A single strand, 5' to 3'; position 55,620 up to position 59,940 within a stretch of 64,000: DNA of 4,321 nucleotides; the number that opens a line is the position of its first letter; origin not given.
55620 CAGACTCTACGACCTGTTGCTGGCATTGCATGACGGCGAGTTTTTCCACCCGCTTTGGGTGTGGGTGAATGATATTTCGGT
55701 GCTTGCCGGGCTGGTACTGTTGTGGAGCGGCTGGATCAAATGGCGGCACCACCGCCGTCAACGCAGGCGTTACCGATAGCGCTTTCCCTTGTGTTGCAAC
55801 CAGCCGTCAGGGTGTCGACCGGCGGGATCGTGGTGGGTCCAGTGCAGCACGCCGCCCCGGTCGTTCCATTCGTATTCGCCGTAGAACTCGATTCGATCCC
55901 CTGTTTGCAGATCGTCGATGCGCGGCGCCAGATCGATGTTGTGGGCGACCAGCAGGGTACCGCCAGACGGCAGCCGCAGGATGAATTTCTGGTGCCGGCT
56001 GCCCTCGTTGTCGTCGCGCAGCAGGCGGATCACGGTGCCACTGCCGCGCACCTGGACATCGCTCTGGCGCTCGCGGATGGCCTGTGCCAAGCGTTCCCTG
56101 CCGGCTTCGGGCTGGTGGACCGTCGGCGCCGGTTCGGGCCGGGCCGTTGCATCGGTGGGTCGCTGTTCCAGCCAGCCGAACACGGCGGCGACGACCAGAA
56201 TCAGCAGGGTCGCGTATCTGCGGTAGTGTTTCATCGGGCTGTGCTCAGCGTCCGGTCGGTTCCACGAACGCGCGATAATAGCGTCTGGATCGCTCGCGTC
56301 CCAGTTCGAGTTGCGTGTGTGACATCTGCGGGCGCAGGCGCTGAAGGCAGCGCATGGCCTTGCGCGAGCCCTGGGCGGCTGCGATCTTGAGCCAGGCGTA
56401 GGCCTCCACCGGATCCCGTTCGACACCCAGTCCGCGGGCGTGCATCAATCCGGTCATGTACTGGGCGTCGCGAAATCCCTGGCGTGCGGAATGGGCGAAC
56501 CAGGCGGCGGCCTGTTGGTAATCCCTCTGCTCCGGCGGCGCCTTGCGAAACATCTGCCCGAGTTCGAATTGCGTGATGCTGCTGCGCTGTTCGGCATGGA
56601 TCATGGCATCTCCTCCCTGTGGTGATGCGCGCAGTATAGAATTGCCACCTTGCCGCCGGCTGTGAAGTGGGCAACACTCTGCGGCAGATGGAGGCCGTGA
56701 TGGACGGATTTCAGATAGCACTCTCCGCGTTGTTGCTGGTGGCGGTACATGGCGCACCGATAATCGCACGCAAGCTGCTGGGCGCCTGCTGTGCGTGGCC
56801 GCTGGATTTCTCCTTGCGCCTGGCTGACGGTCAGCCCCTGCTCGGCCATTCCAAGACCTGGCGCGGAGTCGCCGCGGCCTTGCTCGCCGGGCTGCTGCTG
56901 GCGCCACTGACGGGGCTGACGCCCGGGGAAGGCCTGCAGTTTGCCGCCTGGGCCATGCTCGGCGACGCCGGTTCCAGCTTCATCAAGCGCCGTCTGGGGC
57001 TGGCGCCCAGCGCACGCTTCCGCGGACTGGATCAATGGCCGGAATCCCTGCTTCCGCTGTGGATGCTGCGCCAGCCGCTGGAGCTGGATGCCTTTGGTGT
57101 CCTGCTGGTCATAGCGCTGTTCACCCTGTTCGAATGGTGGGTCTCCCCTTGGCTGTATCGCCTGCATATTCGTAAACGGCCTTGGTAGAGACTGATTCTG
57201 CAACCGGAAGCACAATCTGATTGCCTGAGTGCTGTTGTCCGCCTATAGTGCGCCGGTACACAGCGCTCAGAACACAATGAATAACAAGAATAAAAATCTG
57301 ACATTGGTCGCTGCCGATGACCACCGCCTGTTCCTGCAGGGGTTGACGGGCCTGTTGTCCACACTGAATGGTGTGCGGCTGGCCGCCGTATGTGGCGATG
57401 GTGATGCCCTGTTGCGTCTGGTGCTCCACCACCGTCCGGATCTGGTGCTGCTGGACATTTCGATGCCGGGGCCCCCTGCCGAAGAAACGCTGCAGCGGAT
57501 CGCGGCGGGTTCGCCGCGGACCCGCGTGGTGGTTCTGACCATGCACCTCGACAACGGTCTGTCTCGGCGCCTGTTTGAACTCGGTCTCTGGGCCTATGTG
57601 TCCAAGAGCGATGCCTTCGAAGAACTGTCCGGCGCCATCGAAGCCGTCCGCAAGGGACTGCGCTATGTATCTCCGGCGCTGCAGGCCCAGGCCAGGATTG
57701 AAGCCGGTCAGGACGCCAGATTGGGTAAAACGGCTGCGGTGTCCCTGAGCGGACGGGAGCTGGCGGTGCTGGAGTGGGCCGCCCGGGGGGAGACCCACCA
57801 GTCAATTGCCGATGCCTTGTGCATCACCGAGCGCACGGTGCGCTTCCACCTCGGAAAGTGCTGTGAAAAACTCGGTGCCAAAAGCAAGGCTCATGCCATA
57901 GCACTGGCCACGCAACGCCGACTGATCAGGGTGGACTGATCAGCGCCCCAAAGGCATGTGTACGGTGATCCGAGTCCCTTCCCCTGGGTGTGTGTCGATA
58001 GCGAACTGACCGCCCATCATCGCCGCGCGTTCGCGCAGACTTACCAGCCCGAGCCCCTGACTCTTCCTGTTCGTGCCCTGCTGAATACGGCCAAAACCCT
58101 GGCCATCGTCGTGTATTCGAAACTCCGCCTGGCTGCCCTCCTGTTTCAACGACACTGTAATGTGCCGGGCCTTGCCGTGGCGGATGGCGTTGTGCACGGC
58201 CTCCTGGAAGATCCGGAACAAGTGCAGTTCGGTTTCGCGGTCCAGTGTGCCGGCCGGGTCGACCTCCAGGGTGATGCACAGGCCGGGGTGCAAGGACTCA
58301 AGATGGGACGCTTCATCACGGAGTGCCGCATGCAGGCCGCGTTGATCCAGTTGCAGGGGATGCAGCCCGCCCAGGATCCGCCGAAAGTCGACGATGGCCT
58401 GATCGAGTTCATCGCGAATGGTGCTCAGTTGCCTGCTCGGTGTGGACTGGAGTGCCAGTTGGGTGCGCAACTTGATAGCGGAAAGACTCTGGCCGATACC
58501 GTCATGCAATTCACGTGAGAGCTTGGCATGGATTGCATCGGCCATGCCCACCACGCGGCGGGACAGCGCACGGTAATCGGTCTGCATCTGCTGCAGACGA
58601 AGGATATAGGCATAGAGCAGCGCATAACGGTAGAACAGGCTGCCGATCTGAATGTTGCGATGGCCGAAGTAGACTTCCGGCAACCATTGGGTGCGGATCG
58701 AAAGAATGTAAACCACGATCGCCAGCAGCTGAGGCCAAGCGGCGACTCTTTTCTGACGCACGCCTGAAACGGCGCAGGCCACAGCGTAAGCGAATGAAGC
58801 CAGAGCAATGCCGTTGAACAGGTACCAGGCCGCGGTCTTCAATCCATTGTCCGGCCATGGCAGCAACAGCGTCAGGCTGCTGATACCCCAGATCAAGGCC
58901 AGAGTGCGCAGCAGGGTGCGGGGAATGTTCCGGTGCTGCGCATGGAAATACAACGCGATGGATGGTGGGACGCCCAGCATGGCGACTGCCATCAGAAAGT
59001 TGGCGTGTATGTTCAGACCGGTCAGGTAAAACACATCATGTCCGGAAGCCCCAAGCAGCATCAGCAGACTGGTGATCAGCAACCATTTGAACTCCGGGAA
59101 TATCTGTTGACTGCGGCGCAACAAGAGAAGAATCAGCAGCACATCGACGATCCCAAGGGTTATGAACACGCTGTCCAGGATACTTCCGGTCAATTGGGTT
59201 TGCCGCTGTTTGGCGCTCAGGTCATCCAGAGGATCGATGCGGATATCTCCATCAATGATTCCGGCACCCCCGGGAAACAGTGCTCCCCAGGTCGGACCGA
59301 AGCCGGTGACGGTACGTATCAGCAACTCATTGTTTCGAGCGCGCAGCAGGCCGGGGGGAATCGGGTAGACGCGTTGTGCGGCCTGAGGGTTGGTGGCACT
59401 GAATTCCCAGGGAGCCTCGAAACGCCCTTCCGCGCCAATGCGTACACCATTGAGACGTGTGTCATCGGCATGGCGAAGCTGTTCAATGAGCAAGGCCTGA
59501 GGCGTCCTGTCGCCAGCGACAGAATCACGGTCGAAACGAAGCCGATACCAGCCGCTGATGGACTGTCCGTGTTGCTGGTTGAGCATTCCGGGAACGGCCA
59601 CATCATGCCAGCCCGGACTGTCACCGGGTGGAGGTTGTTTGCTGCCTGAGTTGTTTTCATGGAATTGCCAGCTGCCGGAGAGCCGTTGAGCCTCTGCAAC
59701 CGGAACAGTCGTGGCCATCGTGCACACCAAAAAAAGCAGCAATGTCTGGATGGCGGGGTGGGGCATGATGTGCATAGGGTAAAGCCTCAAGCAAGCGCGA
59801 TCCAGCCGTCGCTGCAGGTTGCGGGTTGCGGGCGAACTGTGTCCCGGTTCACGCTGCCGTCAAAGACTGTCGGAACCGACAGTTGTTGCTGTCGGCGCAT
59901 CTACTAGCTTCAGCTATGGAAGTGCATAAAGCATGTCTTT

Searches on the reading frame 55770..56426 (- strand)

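Call 45: search_protein_families(library=pfam, proteins=[window:55770-56426:-], max_evalue=0.01)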
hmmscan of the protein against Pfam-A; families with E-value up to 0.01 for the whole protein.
window:55770-56426:- (218 aa): 1 family
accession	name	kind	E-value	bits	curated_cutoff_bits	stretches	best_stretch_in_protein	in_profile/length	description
PF11948.15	DUF3465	-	2e-53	180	25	1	108-217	14-123/124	Protein of unknown function (DUF3465)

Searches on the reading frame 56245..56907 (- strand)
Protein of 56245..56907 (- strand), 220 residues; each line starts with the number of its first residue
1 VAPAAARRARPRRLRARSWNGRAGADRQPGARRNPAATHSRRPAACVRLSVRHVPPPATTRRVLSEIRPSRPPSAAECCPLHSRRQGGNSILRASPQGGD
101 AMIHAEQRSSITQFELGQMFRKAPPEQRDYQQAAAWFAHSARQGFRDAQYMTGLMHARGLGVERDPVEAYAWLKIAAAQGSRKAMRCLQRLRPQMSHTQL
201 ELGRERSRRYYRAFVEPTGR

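Call 45: search_protein_families(library=pfam, proteins=[window:56245-56907:-], max_evalue=0.01)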
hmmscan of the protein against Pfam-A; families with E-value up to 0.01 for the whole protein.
window:56245-56907:- (220 aa): 1 family
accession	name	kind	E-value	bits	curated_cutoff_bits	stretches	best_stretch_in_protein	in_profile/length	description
PF08238.18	Sel1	-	2.1e-14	53.8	30.7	1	147-181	2-36/36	Sel1 repeat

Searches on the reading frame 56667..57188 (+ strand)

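Call 55: search_protein_families(library=pfam, proteins=[window:56667-57188:+], max_evalue=0.01)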
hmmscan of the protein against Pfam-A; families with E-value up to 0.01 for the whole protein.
window:56667-57188:+ (173 aa): 1 family
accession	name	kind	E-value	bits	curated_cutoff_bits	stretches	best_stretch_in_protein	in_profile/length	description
PF01864.22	CarS-like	-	2.3e-14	54.2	22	2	43-84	28-69/175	CDP-archaeol synthase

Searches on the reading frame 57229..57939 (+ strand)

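Call 55: search_protein_families(library=pfam, proteins=[window:57229-57939:+], max_evalue=0.01)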
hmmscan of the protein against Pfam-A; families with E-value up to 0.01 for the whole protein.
window:57229-57939:+ (236 aa): 4 families
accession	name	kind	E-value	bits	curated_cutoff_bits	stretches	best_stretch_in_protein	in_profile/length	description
PF00072.30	Response_reg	-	2.5e-16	60.3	30.2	1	28-137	3-110/111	Response regulator receiver domain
PF00196.25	GerE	-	3.6e-16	59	23.5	1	172-227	2-57/57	Bacterial regulatory proteins, luxR family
PF13384.12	HTH_23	-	0.00066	19.9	24.6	1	178-205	8-35/50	Homeodomain-like domain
PF04545.22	Sigma70_r4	-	0.0094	15.9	24.1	0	172-215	4-48/50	Sigma-70, region 4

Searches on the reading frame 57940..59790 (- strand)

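Call 45: search_protein_families(library=pfam, proteins=[window:57940-59790:-], max_evalue=0.01)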
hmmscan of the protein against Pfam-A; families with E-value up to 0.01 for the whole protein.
window:57940-59790:- (616 aa): 3 families
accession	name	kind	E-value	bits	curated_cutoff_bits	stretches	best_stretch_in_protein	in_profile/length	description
PF02518.31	HATPase_c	-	5.7e-17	62.6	26.4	1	521-615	3-110/111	Histidine kinase-, DNA gyrase B-, and HSP90-like ATPase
PF07730.19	HisKA_3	-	4.9e-12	46.6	24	1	423-480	4-67/68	Histidine kinase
PF13581.12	HATPase_c_2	-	1.2e-05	25.7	27.4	1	528-583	36-103/127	Histidine kinase-like ATPase domain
